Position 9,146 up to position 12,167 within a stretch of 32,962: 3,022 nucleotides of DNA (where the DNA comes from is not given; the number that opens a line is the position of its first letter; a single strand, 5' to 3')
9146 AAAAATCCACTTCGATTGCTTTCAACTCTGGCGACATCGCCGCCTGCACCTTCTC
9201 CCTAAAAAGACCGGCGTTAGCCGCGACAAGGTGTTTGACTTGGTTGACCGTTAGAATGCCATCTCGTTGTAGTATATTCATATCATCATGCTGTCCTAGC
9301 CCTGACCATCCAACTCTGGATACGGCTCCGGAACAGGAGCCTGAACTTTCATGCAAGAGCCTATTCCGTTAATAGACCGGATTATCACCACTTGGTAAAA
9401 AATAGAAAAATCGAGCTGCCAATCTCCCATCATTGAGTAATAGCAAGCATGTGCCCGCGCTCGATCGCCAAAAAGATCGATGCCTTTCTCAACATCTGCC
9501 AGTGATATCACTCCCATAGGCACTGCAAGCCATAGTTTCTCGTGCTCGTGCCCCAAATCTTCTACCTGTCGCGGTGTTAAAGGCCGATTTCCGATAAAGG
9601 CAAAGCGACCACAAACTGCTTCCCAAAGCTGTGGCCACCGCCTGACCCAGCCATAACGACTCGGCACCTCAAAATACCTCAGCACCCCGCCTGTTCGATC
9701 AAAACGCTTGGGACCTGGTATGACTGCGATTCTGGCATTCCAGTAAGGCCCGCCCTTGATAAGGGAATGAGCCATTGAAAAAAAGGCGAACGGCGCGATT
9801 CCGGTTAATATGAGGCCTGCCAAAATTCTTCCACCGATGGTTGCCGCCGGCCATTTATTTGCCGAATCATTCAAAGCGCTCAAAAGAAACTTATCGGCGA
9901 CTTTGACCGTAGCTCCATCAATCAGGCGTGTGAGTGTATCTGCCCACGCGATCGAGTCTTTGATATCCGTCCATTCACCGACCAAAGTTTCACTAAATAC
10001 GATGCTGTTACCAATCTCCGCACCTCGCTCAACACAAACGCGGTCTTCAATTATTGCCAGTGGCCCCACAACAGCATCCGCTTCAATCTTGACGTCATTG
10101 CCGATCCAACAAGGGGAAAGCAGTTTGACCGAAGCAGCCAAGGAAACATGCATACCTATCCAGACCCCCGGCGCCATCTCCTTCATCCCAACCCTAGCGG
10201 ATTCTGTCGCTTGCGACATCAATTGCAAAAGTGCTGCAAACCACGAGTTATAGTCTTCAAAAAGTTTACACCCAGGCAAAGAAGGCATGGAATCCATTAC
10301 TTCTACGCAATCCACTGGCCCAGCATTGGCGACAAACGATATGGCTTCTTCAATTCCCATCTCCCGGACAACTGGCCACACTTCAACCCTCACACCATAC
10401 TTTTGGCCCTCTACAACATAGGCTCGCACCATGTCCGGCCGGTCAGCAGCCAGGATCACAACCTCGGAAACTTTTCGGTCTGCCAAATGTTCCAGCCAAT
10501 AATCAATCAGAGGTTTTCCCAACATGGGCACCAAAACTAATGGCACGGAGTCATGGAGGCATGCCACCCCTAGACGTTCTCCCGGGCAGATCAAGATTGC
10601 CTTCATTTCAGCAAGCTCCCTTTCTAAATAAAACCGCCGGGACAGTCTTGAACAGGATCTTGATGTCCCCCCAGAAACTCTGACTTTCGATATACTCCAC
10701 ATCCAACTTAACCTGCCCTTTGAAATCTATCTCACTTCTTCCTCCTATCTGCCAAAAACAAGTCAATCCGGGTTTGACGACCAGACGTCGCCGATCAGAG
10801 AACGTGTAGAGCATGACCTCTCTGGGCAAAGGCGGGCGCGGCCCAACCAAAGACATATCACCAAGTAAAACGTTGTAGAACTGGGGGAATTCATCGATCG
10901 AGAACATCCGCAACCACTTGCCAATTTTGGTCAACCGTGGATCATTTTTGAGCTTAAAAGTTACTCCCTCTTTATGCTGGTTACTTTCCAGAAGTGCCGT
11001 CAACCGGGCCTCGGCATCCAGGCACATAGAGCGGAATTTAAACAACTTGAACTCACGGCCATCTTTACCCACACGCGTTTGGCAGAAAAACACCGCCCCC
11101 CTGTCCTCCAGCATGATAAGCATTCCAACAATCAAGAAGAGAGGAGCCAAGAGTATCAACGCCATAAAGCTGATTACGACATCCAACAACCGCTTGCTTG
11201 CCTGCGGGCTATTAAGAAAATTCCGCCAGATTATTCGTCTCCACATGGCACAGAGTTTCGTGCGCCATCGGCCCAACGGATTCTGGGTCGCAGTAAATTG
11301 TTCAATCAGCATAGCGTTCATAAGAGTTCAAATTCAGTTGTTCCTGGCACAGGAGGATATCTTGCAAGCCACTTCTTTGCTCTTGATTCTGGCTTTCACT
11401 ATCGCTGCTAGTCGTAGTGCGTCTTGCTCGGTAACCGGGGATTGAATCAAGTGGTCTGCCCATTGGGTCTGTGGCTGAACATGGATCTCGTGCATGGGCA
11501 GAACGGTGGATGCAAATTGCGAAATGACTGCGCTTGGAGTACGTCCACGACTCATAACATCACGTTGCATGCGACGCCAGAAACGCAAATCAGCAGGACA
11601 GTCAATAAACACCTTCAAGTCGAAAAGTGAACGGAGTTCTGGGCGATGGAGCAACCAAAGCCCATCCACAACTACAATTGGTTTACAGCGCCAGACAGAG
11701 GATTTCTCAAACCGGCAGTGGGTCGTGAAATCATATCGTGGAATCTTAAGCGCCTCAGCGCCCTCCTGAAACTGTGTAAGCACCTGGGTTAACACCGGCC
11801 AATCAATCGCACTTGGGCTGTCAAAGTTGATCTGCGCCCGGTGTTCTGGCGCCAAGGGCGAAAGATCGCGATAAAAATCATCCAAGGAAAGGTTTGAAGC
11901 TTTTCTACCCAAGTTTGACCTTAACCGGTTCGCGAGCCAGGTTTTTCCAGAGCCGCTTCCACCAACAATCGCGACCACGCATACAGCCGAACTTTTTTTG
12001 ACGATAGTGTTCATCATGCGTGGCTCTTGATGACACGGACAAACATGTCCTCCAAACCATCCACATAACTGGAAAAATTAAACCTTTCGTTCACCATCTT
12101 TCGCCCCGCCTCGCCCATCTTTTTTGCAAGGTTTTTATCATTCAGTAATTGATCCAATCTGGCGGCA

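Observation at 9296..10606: Catalytically dead phosphoglycosyl-transferase copy fused to a sugar-nucleotide-binding-like module, next to the real initiating PGT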

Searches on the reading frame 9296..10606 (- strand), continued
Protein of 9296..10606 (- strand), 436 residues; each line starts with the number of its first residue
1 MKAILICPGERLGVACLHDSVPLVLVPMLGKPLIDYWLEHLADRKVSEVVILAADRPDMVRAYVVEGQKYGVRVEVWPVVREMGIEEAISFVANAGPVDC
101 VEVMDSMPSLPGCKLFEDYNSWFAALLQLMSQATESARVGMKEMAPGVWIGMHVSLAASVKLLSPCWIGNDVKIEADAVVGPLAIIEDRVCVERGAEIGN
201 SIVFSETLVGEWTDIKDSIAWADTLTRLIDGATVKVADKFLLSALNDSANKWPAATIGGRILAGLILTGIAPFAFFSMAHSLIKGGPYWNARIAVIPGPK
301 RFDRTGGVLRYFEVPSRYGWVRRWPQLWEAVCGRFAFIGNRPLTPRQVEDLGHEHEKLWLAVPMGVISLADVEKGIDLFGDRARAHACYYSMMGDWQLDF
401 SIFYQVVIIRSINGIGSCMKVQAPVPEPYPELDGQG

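Call 57: find_encoding_contigs(protein=P0091, flank=8000, max_places=1)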
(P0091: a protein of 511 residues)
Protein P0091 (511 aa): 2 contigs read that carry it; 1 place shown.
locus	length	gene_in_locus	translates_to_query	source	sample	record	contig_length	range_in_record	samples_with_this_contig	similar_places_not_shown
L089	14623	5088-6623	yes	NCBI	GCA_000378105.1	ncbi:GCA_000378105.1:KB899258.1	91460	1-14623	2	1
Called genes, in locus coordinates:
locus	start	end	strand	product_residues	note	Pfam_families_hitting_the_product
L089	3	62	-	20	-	?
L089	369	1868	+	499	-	PF13440:Polysacc_synt_3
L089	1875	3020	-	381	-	PF13439:Glyco_transf_4, PF13579:Glyco_trans_4_4 (weak), PF20706:GT4-conflict, PF00534:Glycos_transf_1, PF13692:Glyco_trans_1_4, PF13524:Glyco_trans_1_2 (weak)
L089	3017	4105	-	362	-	PF03808:Glyco_tran_WecG, PF01740:STAS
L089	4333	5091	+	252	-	PF02397:Bac_transf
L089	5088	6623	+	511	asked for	PF25084:LbH_EIF2B, PF25087:GMPPB_C, PF00132:Hexapep (faint), PF01740:STAS, PF13466:STAS_2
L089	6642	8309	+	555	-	PF13581:HATPase_c_2, PF07228:SpoIIE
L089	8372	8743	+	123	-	PF00072:Response_reg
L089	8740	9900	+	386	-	PF01663:Phosphodiest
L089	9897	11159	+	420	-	PF13439:Glyco_transf_4, PF13579:Glyco_trans_4_4, PF20706:GT4-conflict, PF00534:Glycos_transf_1, PF13692:Glyco_trans_1_4, PF13524:Glyco_trans_1_2 (weak)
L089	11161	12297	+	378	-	-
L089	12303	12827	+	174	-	PF00132:Hexapep (faint)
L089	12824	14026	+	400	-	PF00534:Glycos_transf_1, PF13692:Glyco_trans_1_4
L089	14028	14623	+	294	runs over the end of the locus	PF00535:Glycos_transf_2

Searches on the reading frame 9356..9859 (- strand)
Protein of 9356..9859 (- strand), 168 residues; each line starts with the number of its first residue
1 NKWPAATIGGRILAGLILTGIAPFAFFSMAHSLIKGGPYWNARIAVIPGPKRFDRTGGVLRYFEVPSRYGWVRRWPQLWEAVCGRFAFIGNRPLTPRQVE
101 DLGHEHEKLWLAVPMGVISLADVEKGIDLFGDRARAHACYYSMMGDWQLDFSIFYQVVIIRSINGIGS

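Call 30: search_solved_structures(query=A2, max_evalue=1, show_alignments=4)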
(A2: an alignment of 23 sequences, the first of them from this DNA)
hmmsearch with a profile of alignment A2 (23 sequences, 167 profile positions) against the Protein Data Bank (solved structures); distinct sequences matched with E-value up to 1: 14.
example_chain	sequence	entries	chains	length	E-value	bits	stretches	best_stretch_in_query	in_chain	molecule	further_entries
8t53_A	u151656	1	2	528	9.9e-18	67.3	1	7-164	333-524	Undecaprenyl-phosphate galactose phosphotransferase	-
8e37_B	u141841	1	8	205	8.8e-17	64.2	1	5-164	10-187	N,N'-diacetylbacilliosaminyl-1-phosphate transferase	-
8g1n_A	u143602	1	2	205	3.3e-16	62.4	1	5-164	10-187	N,N'-diacetylbacilliosaminyl-1-phosphate transferase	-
30us_A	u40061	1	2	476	2.3e-13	53.1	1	66-164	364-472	UDP-Gal::undecaprenolphosphate Gal-1-P transferase WbaP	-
9s7s_A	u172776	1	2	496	2.6e-13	53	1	66-164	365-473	UDP-Gal::undecaprenolphosphate Gal-1-P transferase WbaP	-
30wc_A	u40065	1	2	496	2.6e-13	53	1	66-164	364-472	Undecaprenyl-phosphate galactose phosphotransferase WbaP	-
9s8l_A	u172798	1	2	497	2.6e-13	52.9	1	66-164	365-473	UDP-Gal::undecaprenolphosphate Gal-1-P transferase WbaP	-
3gwd_A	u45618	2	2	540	0.026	17.1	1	89-114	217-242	Cyclohexanone monooxygenase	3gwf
4rg3_A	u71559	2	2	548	0.027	17.1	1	89-114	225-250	Cyclohexanone monooxygenase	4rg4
3ucl_A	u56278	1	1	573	0.028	17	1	89-114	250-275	Cyclohexanone monooxygenase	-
6era_A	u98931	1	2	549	0.33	13.6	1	89-114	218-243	Cyclohexanone monooxygenase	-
6er9_A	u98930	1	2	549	0.33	13.5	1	89-114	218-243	Cyclohexanone monooxygenase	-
6cfw_C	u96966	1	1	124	0.6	12.7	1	7-56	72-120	Monovalent cation/H+ antiporter subunit G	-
3pjs_K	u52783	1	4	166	0.64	12.6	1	6-62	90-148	Voltage-gated potassium channel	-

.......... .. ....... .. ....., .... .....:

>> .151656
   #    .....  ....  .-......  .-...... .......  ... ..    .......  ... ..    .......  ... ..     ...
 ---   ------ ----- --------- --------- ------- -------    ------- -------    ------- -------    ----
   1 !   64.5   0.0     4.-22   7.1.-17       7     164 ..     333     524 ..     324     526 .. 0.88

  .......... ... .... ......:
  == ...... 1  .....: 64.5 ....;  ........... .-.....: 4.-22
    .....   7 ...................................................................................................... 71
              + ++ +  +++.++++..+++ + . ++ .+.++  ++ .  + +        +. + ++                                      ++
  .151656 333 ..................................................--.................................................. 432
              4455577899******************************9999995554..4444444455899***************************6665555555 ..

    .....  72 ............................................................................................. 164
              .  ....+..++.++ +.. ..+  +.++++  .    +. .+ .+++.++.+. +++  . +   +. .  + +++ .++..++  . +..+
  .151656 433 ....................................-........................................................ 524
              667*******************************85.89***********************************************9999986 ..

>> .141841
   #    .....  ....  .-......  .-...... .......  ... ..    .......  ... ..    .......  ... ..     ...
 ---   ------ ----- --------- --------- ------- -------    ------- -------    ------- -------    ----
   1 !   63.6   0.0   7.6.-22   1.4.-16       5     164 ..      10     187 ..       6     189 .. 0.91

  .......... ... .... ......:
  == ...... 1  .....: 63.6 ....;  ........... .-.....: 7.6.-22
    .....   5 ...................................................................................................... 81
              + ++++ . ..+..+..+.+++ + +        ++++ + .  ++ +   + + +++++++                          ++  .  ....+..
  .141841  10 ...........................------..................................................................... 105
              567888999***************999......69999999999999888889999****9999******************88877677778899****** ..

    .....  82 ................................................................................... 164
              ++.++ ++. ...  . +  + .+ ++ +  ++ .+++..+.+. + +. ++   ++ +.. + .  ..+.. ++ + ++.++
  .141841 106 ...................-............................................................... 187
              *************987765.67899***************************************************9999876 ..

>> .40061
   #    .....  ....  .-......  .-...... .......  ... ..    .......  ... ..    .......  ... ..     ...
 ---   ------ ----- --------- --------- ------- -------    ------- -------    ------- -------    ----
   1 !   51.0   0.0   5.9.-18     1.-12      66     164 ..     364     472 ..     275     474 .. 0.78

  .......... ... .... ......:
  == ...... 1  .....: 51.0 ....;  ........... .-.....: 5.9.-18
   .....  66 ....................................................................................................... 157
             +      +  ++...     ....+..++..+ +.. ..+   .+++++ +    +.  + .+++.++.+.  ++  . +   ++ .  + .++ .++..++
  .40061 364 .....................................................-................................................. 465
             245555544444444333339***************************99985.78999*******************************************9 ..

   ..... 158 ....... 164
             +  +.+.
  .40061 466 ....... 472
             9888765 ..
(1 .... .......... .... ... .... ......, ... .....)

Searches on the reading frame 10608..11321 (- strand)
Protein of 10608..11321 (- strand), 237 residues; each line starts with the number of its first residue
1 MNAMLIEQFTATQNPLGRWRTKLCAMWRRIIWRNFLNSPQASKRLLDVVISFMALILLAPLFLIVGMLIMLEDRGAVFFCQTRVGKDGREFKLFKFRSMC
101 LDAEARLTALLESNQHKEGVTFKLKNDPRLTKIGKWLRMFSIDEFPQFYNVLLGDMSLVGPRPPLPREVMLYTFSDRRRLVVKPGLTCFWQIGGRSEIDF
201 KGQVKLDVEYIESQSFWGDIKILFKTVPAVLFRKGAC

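Call 3: search_protein_families(library=pfam, proteins=[window:10608-11321:-], max_evalue=1)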
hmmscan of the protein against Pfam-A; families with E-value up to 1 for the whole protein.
window:10608-11321:- (237 aa): 1 family
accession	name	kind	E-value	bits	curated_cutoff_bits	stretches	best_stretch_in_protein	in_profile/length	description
PF02397.22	Bac_transf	-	2.8e-66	222.9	27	1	43-231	1-178/179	Bacterial sugar transferase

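Call 4: search_protein_families(library=ncbifam, proteins=[window:10608-11321:-], max_evalue=1)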
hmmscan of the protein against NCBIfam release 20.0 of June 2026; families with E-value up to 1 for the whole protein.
window:10608-11321:- (237 aa): 10 families
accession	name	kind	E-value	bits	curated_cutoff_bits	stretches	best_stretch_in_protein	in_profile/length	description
TIGR03025.1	EPS_sugtrans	subfamily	2.9e-83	280.5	295.55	1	38-236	253-444/445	exopolysaccharide biosynthesis polyprenyl glycosylphosphotransferase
TIGR03022.1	WbaP_sugtrans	subfamily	6.3e-73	246.6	403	1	38-236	254-455/456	undecaprenyl-phosphate galactose phosphotransferase WbaP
NF041877.1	EPS_EpsZ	equivalog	5.5e-69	233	800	1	41-236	264-458/459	exopolysaccharide biosynthesis polyisoprenyl-phosphate hexose-1-phosphate transferase EpsZ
NF052601.1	undeca_RfbP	equivalog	2.3e-65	220.3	330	1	38-234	40-239/244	undecaprenyl-phosphate galactose phosphotransferase family protein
TIGR03023.1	WcaJ_sugtrans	equivalog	4e-65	220.9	410.75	1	40-236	260-452/453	undecaprenyl-phosphate glucose phosphotransferase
TIGR03013.1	EpsB_2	subfamily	3.9e-48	164.6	393.35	1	40-236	252-442/443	TIGR03013 family XrtA/PEP-CTERM system glycosyltransferase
NF011751.0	PRK15204.1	equivalog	6.1e-47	160.3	907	1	38-236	275-475/476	undecaprenyl-phosphate galactose phosphotransferase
NF007518.0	PRK10124.1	equivalog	2.3e-37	128.9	684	1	43-234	274-461/464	undecaprenyl-phosphate glucose phosphotransferase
NF050817.1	PolSacchBiosHfsE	equivalog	3.1e-36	125.1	750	1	42-232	271-461/467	polysaccharide biosynthesis protein HfsE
NF045514.1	glycotran_HepC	equivalog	6.7e-23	81.1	140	1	40-163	114-211/220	heterocyst development glycosyltransferase HepC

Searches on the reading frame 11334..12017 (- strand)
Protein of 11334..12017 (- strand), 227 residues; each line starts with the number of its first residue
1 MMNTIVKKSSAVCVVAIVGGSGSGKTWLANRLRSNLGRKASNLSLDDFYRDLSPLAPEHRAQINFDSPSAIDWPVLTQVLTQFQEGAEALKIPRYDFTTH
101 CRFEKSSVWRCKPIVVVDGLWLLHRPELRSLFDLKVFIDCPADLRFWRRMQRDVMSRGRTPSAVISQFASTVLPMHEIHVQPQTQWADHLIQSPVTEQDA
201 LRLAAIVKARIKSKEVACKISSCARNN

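Call 3: search_protein_families(library=pfam, proteins=[window:11334-12017:-], max_evalue=1)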
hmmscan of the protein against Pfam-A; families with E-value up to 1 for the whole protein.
window:11334-12017:- (227 aa): 24 families
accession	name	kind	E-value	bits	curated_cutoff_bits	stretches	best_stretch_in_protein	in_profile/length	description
PF00485.24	PRK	-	1.3e-33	116.9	22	1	14-193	1-189/196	Phosphoribulokinase / Uridine kinase family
PF13238.12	AAA_18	-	2.7e-05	25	29.4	1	15-155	1-114/128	AAA domain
PF01121.26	CoaE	-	0.00014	22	27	1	111-169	103-160/180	Dephospho-CoA kinase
PF13671.12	AAA_33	-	0.0007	20.4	27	1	14-61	1-46/143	AAA domain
PF13401.12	AAA_22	-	0.0015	19.2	27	1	15-89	8-64/130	AAA domain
PF13521.12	AAA_28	-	0.0019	18.9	27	1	15-39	2-26/164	AAA domain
PF19975.5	DO-GTPase1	-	0.006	16.3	27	1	17-57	2-42/271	Double-GTPase 1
PF13207.12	AAA_17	-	0.0081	16.9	27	0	18-38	1-21/136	AAA domain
PF20693.3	YobI-ATPase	-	0.0094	16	27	1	6-118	9-115/363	YobI-like P-loop NTPase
PF00005.33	ABC_tran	-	0.012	16.7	25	1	14-46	13-45/137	ABC transporter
PF06414.18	Zeta_toxin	-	0.021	14.7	22.3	1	14-61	18-66/199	Zeta toxin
PF05729.18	NACHT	-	0.024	14.9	26.7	1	14-42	2-30/167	NACHT domain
PF13191.12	AAA_16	-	0.038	14.9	32.6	1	13-44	25-59/167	AAA ATPase domain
PF13245.12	AAA_19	-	0.059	14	25.1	1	5-65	4-57/134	AAA domain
PF07728.20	AAA_5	-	0.099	13.1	22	1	16-40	3-28/139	AAA domain (dynein-related subfamily)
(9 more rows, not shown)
